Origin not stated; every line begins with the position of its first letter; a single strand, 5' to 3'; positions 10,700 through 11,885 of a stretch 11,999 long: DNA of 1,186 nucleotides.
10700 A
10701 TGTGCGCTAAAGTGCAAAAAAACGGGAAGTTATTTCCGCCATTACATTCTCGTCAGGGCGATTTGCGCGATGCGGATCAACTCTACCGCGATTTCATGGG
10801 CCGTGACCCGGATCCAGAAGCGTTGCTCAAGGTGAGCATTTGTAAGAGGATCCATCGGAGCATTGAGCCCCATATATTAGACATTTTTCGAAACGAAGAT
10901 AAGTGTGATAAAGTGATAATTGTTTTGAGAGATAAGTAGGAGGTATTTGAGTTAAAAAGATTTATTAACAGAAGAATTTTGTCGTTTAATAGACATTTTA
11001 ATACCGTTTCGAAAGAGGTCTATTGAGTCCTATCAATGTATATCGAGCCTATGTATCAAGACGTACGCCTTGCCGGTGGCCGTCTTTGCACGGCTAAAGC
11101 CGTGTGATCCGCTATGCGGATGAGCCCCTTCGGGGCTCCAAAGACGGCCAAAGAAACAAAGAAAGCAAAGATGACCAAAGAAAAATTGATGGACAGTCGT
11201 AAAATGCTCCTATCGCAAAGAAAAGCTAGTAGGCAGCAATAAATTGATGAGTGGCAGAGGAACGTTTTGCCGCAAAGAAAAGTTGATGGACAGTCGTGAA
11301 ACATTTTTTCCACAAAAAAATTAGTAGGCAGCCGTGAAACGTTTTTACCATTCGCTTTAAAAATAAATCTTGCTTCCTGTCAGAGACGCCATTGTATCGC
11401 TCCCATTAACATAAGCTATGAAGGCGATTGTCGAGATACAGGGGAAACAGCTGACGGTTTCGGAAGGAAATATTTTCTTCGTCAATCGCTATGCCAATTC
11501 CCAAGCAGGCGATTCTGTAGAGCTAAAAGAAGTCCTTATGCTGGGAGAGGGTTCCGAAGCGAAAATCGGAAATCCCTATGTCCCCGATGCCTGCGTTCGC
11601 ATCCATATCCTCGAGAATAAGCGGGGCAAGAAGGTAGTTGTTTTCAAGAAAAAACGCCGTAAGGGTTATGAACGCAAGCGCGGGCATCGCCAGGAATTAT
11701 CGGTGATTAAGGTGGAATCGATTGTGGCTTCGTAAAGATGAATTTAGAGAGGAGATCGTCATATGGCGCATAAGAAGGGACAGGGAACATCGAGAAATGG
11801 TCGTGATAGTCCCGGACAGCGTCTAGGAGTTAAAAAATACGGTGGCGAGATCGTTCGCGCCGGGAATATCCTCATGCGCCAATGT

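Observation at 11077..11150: Perfect 74-nt four-way junction between prlC and rplU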

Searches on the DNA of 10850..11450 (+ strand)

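Call 8: search_rna_families(source=window, start=10850, end=11450, threshold=evalue, max_evalue=10)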
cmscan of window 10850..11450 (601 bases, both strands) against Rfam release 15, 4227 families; matches with E-value up to 10: 2.
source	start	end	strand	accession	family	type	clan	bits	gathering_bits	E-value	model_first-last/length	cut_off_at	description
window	11289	11384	-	RF01470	rli38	Gene; sRNA;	-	19.7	49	3.5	1-150/150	no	Listeria sRNA rli38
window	11116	11148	+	RF02806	PyrR208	Gene; snRNA; snoRNA; HACA-box;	-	18.2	64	0.41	5-37/60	no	Pyrobaculum sRNA 208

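Call 75: search_dna_similar(query=window:11060-11170:+, collection=plasmids, mode=distant, max_evalue=0.01, max_rows=10)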
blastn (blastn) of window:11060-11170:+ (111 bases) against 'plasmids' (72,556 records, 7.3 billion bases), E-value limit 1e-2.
No match.

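Call 76: search_dna_similar(query=window:11060-11170:+, collection=phages, mode=distant, max_evalue=0.01, max_rows=10)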
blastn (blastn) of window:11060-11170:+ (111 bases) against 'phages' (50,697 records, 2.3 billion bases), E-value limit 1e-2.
No match.

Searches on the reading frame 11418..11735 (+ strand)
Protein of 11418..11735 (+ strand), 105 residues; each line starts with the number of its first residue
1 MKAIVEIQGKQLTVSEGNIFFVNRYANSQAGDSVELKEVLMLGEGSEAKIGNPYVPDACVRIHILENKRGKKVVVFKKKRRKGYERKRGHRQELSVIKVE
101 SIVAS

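Call 9: search_protein_families(library=pfam, proteins=[window:11418-11735:+])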
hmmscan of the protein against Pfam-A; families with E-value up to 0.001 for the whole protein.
window:11418-11735:+ (105 aa): 1 family
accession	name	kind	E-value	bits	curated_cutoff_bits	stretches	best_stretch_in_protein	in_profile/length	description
PF00829.26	Ribosomal_L21p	-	7.1e-33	113.3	27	1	1-102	1-99/99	Ribosomal prokaryotic L21 protein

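Call 11: find_encoding_contigs(protein=window:11418-11735:+, flank=10000, max_places=10)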
Protein window:11418-11735:+ (105 aa): 1 contig read that carries it; 1 place shown.
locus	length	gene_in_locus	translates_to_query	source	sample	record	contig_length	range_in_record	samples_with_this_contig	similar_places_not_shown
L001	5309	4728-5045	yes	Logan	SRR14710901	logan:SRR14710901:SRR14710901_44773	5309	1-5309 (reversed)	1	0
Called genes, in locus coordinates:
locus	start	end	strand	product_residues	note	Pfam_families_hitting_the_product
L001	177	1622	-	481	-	PF08323:Glyco_transf_5, PF00534:Glycos_transf_1, PF13692:Glyco_trans_1_4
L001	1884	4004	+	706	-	PF19310:TOP_N, PF01432:Peptidase_M3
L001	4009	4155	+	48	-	-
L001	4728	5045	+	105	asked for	PF00829:Ribosomal_L21p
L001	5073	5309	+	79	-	PF01016:Ribosomal_L27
